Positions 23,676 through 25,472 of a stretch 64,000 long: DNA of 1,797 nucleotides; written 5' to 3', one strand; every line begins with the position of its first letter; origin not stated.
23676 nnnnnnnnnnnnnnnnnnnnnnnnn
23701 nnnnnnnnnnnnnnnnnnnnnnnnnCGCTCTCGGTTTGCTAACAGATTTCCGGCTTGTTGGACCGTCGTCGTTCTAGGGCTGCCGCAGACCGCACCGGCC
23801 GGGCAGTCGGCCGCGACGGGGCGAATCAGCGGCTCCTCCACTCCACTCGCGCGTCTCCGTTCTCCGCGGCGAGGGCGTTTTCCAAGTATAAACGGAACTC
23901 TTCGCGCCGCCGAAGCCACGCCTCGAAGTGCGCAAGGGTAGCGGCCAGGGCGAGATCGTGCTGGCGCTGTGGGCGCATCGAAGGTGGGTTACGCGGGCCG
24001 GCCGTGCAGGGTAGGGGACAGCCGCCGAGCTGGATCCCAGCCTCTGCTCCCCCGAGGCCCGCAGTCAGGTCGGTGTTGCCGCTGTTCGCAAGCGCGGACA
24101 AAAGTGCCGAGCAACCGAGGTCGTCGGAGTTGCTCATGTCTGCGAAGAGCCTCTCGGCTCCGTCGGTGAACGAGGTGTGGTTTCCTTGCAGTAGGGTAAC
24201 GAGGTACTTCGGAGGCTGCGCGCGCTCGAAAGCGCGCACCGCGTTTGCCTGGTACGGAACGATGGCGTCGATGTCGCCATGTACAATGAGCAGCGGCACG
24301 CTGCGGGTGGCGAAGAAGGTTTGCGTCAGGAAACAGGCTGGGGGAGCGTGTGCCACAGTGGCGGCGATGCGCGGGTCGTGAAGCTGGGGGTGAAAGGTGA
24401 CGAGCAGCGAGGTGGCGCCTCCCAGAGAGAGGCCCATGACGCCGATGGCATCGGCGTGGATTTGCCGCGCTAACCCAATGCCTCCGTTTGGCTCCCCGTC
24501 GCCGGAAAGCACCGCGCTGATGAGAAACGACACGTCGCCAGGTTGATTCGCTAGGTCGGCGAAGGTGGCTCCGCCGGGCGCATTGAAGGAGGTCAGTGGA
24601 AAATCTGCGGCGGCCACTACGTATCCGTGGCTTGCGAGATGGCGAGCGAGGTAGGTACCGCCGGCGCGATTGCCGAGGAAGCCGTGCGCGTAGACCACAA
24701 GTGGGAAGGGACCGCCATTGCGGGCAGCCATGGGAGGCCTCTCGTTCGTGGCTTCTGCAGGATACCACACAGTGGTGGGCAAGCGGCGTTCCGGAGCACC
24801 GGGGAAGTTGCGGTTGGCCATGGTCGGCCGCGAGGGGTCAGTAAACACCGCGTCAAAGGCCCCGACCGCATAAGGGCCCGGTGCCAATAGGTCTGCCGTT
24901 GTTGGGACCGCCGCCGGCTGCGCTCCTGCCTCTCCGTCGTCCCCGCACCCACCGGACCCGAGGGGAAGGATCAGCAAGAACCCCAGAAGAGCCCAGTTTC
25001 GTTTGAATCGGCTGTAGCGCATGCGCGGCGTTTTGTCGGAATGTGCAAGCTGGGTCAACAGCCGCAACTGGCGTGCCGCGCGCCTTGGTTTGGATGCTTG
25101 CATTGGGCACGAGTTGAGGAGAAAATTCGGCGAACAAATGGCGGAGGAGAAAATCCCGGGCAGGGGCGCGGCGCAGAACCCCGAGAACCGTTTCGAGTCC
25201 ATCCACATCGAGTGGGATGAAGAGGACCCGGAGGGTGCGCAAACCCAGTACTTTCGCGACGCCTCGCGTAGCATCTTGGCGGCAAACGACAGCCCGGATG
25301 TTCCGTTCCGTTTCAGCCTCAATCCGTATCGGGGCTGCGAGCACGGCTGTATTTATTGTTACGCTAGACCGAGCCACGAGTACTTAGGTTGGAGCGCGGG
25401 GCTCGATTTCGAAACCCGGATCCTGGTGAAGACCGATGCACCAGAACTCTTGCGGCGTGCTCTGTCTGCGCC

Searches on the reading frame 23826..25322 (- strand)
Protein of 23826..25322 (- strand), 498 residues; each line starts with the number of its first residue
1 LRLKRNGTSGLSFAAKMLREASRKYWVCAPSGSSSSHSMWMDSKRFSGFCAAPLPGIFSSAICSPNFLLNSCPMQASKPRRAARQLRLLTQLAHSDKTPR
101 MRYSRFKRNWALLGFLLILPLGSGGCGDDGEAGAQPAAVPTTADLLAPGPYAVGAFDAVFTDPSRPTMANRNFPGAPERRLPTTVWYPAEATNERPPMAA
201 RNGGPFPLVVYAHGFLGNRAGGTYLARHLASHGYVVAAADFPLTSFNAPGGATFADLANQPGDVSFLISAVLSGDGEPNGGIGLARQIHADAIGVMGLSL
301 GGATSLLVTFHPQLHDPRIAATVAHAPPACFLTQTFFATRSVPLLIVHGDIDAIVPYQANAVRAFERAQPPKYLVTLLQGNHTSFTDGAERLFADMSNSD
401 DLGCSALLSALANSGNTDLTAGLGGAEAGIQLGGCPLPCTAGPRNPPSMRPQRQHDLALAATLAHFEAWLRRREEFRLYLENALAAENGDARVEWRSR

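Call 42: search_protein_families(library=pfam, proteins=[window:23826-25322:-], max_evalue=0.1)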
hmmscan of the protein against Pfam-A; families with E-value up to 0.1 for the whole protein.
window:23826-25322:- (498 aa): 9 families
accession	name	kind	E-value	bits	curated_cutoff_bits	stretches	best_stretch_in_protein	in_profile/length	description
PF12740.14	PETase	-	9.2e-10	38.8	28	1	204-389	52-218/263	PET hydrolase-like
PF03403.19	PAF-AH_p_II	-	8e-07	28.4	20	1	201-240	95-134/372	Platelet-activating factor acetylhydrolase, isoform II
PF00561.26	Abhydrolase_1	-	9.5e-05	22.6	25.8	0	207-242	1-36/245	alpha/beta hydrolase fold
PF20434.5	BD-FAE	-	0.00011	22.3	26.8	1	335-359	183-207/215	BD-FAE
PF12146.15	Hydrolase_4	-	0.00034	20.4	27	0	341-384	191-234/239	Serine aminopeptidase, S33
PF07224.18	Chlorophyllase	-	0.00045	19.6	26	1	201-241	37-77/301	Chlorophyllase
PF01738.24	DLH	-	0.00049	20.2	21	0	289-386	95-189/217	Dienelactone hydrolase family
PF02230.22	Abhydrolase_2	-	0.00073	19.9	23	1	285-360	99-175/217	Phospholipase/Carboxylesterase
PF00326.27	Peptidase_S9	-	0.0019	18.1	22.6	0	340-382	143-187/213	Prolyl oligopeptidase family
